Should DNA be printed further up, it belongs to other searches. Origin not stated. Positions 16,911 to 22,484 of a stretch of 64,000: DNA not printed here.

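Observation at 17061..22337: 1758-aa kinase-like/AAA/GAF/PP2C signalling protein with degenerate kinase catalytic motifs, directly downstream of the RiPP cluster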

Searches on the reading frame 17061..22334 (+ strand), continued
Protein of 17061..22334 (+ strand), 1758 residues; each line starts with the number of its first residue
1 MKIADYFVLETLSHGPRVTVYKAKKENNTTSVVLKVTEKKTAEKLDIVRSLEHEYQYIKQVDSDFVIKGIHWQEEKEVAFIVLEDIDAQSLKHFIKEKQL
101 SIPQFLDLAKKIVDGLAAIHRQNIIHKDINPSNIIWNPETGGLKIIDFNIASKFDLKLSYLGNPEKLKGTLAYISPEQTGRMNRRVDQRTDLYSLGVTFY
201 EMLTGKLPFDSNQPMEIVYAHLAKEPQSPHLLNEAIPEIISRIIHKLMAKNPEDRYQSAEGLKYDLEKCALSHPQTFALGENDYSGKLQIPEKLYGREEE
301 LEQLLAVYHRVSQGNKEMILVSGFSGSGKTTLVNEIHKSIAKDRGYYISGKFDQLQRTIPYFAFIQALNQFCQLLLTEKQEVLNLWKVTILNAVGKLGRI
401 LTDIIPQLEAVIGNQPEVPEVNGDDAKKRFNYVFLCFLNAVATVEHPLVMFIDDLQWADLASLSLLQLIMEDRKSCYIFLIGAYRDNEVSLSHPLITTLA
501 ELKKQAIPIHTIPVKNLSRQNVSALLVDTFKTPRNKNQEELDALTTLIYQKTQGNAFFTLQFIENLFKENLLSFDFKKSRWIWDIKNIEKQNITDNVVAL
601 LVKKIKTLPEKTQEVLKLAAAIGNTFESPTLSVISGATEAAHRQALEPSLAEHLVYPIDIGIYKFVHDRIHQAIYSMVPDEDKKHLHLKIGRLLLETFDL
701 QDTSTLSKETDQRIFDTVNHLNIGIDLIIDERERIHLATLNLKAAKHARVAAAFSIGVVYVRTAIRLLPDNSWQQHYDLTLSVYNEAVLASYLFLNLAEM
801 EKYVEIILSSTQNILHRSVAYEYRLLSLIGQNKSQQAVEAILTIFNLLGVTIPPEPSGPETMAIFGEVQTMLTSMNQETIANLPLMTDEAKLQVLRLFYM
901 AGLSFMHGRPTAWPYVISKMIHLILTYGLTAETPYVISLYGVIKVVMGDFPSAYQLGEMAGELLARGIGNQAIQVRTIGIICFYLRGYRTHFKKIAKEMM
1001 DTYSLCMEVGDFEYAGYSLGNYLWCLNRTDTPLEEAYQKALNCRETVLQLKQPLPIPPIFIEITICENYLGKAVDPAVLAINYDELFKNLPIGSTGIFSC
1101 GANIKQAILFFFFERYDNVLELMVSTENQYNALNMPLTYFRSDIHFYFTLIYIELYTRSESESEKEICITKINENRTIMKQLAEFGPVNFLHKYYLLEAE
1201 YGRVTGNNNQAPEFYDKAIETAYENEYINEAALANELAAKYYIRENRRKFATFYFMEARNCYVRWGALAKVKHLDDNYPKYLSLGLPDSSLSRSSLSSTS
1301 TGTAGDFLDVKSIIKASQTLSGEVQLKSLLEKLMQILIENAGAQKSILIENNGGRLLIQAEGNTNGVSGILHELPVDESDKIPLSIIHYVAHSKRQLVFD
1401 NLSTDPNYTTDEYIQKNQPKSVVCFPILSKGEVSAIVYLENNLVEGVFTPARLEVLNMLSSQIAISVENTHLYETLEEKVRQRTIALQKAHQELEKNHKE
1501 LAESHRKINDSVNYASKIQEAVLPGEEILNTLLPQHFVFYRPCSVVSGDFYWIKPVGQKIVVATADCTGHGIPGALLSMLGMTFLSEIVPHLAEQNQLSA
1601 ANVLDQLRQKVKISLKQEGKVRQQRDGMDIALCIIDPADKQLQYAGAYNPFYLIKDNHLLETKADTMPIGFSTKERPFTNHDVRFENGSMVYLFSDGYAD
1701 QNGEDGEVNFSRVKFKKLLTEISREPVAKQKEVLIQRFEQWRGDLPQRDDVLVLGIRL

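Call 89: find_encoding_contigs(protein=P0022, flank=8000, max_places=1)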
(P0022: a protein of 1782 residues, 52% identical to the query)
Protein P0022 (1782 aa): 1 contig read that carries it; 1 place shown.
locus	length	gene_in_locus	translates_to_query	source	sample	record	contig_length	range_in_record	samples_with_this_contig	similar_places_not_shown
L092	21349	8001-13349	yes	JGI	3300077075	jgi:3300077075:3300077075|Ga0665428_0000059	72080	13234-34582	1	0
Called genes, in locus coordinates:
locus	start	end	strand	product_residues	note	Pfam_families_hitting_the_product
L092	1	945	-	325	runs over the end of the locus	PF13676:TIR_2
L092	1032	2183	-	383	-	PF21088:MS_channel_1st, PF00924:MS_channel_2nd, PF21082:MS_channel_3rd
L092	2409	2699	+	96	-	-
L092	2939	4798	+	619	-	PF04055:Radical_SAM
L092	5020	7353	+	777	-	PF21084:WHD_DUF4423_like (faint), PF02624:YcaO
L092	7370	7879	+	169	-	-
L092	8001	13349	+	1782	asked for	PF00069:Pkinase, PF07714:PK_Tyr_Ser-Thr, PF13191:AAA_16, PF01590:GAF, PF13185:GAF_2, PF07228:SpoIIE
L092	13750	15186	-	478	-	PF00535:Glycos_transf_2, PF13641:Glyco_tranf_2_3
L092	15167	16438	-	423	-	PF13439:Glyco_transf_4, PF13579:Glyco_trans_4_4, PF20706:GT4-conflict, PF00534:Glycos_transf_1, PF13692:Glyco_trans_1_4, PF13524:Glyco_trans_1_2 (weak)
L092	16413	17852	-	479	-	PF13439:Glyco_transf_4, PF13579:Glyco_trans_4_4 (weak), PF00534:Glycos_transf_1, PF13692:Glyco_trans_1_4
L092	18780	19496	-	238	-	PF13489:Methyltransf_23, PF07021:MetW, PF13847:Methyltransf_31, PF08241:Methyltransf_11, PF08242:Methyltransf_12, PF13649:Methyltransf_25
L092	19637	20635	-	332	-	PF00535:Glycos_transf_2, PF10111:Glyco_tranf_2_2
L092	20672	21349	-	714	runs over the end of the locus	PF08241:Methyltransf_11 (weak), PF00535:Glycos_transf_2, PF10111:Glyco_tranf_2_2, PF13641:Glyco_tranf_2_3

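Call 92: search_protein_families(library=padloc, proteins=[window:17061-22334:+], max_evalue=0.001)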
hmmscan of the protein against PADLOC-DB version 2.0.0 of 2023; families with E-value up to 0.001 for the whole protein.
window:17061-22334:+ (1758 aa): 34 families (the best 25 are shown)
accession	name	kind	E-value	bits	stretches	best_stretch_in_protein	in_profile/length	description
PDLC04042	PD-T4-6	-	1.4e-60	203.4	1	5-275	10-278/292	-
PDLC04060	PD-T4-6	-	1.8e-59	199.9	1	6-270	10-270/486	-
PDLC04057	PD-T4-6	-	1.4e-53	180.5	1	6-271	10-272/443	-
PDLC04053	PD-T4-6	-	3.4e-53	179.1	1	3-271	8-273/311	-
PDLC04047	PD-T4-6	-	3.7e-53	178.7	1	5-271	11-274/327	-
PDLC04061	PD-T4-6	-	1.8e-49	167.6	1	6-272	18-286/510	-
PDLC04138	mad6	-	1.1e-47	161.3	1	5-276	52-320/659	mads_6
PDLC04054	PD-T4-6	-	4.6e-45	152.5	1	4-275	10-279/347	-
PDLC04043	PD-T4-6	-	1.8e-44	150.6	1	7-268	18-276/452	-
PDLC04040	PD-T4-6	-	8.3e-43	144.9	1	75-272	74-268/547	-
PDLC04052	PD-T4-6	-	2e-42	144.1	1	76-270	85-277/496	-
PDLC04048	PD-T4-6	-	3.4e-39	133.2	1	6-268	12-271/354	-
PDLC04039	PD-T4-6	-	2e-38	130.6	1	5-263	15-269/458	-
PDLC04041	PD-T4-6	-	2.7e-35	120.5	1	4-263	28-287/443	-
PDLC03920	MkoA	-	1.8e-33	114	1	10-270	13-278/1112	-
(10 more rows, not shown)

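Call 94: search_protein_families(library=ncbifam, proteins=[L045:5370-5837:+, L005:2943-3674:+, L092:7370-7876:+, L045:8312-8770:+, L045:8802-9917:+], max_evalue=0.1)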
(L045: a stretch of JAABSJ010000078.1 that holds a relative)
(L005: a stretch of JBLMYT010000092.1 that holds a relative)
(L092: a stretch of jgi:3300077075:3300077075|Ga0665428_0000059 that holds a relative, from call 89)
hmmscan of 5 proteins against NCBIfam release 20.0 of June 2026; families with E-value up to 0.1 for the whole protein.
L045:5370-5837:+ (156 aa): 0 families

L005:2943-3674:+ (244 aa): 0 families

L092:7370-7876:+ (169 aa): 0 families

L045:8312-8770:+ (153 aa): 0 families

L045:8802-9917:+ (372 aa): 1 family
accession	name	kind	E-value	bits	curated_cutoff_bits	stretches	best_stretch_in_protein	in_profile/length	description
NF052480.1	FuconLaconase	equivalog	0.074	12.6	400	0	301-359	224-286/287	L-fucono-1,5-lactonase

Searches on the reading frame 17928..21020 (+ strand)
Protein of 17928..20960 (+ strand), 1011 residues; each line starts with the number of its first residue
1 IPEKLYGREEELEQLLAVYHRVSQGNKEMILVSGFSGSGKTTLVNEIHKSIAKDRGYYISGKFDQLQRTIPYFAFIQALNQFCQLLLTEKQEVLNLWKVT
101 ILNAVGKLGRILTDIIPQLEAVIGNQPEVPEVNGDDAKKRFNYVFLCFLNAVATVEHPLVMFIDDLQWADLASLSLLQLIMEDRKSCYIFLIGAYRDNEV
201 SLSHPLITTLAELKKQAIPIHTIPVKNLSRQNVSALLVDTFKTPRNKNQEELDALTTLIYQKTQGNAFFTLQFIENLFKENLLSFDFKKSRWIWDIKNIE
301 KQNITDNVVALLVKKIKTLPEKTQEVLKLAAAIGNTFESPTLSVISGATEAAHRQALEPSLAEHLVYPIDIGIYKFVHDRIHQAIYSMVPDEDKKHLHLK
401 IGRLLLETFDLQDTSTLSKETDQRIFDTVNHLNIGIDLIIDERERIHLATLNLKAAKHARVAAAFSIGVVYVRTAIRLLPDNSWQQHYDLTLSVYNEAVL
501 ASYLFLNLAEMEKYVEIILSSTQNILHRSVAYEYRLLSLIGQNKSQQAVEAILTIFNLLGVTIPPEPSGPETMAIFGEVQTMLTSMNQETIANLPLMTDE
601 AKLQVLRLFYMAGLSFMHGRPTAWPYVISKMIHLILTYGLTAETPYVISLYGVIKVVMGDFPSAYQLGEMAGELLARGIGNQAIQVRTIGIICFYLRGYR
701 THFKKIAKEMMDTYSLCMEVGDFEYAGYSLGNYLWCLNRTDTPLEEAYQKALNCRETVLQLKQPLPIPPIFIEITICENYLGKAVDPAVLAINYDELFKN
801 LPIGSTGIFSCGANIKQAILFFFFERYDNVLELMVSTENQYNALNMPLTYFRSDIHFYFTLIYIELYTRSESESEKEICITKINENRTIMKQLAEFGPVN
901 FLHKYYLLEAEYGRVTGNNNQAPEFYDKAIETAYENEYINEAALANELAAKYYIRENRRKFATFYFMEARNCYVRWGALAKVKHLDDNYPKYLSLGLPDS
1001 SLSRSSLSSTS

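Call 68: search_solved_structures(query=window:17928-20960:+, max_evalue=0.01, show_alignments=0)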
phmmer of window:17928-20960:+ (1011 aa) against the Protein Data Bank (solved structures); distinct sequences matched with E-value up to 0.01: 0.

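Call 74: predict_structure(alignment_id=A1)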
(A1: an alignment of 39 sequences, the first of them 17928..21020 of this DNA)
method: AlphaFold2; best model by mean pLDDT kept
length: 1031 residues; sequences in the alignment: 39
mean_pLDDT: 84.7   pTM: 0.68
mean pLDDT of the five models: 84.7, 84.3, 83.3, 82.1, 81.7
residues with pLDDT >= 90: 458; 70-90: 471; 50-70: 62; < 50: 40
segments of 3 or more residues with pLDDT < 50: 304-306, 411-420, 996-1019
pLDDT, mean of each block of 10 residues (from residue 1): 73 92 91 85 85 88 70 86 88 91 89 85 85 72 90 91 90 87 88 88 79 82 89 86 67 85 79 72 76 77 53 74 87 79 77 86 75 73 80 83 74 42 72 88 91 88 78 94 92 95 86 95 87 91 86 93 90 92 83 90 94 85 90 96 95 91 92 90 91 94 94 82 86 91 94 89 85 96 93 85 81 94 92 91 84 94 94 92 95 95 97 86 94 95 97 90 94 95 95 56 29 41 53 40
secondary structure, 60 per line:
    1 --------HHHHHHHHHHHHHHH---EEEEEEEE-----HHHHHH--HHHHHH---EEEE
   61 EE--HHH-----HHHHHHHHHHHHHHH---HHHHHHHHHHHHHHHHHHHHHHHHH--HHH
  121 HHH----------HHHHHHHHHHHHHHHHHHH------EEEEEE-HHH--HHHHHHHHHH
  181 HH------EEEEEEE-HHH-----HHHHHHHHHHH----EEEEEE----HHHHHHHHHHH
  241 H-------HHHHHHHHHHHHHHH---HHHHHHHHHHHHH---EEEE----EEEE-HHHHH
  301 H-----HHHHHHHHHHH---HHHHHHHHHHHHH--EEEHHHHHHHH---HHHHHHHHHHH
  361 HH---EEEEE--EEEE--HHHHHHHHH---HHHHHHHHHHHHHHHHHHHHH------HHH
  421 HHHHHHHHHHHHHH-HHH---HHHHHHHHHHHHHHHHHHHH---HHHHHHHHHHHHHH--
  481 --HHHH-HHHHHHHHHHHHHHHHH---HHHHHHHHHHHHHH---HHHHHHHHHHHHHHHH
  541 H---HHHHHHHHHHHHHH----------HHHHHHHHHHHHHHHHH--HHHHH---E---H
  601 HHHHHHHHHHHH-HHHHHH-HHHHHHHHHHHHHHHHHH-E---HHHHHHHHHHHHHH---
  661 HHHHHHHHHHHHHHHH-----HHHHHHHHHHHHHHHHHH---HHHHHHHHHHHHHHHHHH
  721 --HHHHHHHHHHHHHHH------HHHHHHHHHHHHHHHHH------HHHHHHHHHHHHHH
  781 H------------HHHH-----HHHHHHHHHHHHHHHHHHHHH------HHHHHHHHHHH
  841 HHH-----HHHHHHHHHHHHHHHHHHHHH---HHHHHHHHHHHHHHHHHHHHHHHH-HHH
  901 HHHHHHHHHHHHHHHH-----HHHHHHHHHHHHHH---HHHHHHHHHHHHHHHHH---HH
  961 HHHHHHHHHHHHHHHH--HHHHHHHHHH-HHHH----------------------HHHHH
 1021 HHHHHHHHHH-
elements in order (helices of 4 or more, strands of 3 or more residues): H9-23 E27-34 H40-45 H48-53 E57-62 H73-87 H91-115 H118-123 H134-152 E159-164 H171-182 E189-195 H205-215 E220-225 H230-241 H249-263 H267-279 E283-286 E291-294 H296-301 H307-317 H321-333 E336-338 H339-346 H350-362 E366-370 E373-376 H379-387 H391-411 H418-434 H442-461 H465-478 H483-486 H488-504 H508-521 H525-541 H545-558 H569-585 H588-592 H600-612 H614-619 H621-638 H644-657 H661-676 H682-699 H703-720 H723-737 H744-760 H767-781 H794-797 H803-823 H830-843 H849-869 H873-896 H898-916 H922-935 H939-955 H959-976 H979-988 H990-993 H1016-1030

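Call 76: fold_search(model_id=the predicted structure, library=pdb)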
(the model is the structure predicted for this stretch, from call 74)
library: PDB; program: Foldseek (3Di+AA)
matches with E <= 10: 1319; with E <= 0.001: 31
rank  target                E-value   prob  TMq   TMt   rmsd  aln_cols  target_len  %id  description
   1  6mfv_A                8.6e-10  1.00  0.26  0.36  16.3       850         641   12  Crystal structure of the Signal Transduction ATPase with Numerous Domains (STAND) protein with a tetratricopeptide rep (released 2019-02-20)
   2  3shf                  3.3e-07  1.00  0.26  0.24   9.2       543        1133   12  Crystal structure of the R265S mutant of full-length murine Apaf-1 (released 2011-08-24)
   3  3sfz                  4.6e-07  1.00  0.27  0.25   8.5       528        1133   12  Crystal structure of full-length murine Apaf-1 (released 2011-08-24)
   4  1z6t_B                1.1e-06  1.00  0.27  0.42   8.4       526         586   11  Structure of the apoptotic protease-activating factor 1 bound to ADP (released 2005-04-19)
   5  2qby_A                6.9e-06  1.00  0.19  0.46  14.1       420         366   14  Crystal structure of a heterodimer of Cdc6/Orc1 initiators bound to origin DNA (from S. solfataricus) (released 2007-09-11)
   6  8bob_C                1.0e-05  1.00  0.24  0.51   8.5       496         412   13  Structural basis for negative regulation of the maltose system (released 2023-10-18)
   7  8fgw_D                2.8e-05  1.00  0.27  0.22  22.9      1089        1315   12  Human IFT-A complex structures provide molecular insights into ciliary transport (released 2023-02-22)
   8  7dhg_C                3.8e-05  1.00  0.13  0.24  26.9       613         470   11  Crystal structure of SARS-CoV-2 Orf9b complex with human TOM70 (released 2021-05-12)
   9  8bbg_D                4.4e-05  1.00  0.14  0.12  31.8      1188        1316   12  Structure of the IFT-A complex; anterograde IFT-A train model (released 2022-12-21)
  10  9pkq_B                4.6e-05  1.00  0.13  0.24  27.8       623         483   11  Structure of the cytoplasmic domain of unliganded human Tom70, open and closed conformations (released 2026-03-18)
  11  5dse_C                5.3e-05  1.00  0.19  0.25  22.9       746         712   12  Crystal Structure of the TTC7B/Hyccin Complex (released 2015-12-02)
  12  7jk6_A                5.9e-05  1.00  0.18  0.42  15.1       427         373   12  Structure of Drosophila ORC in the active conformation (released 2020-09-09)
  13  1w5s_A                7.4e-05  1.00  0.19  0.42  16.7       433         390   14  Structure of the Aeropyrum Pernix ORC2 protein (ADP form) (released 2004-10-05)
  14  8s0e_D                8.6e-05  1.00  0.19  0.43  13.9       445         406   12  H. sapiens OCCM bound to double stranded DNA (released 2024-10-02)
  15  7jpo_D                1.4e-04  1.00  0.20  0.45  14.0       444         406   13  ORC-O1AAA: Human Origin Recognition Complex (ORC) with dynamic/unresolved ORC2 WH (released 2020-09-02)
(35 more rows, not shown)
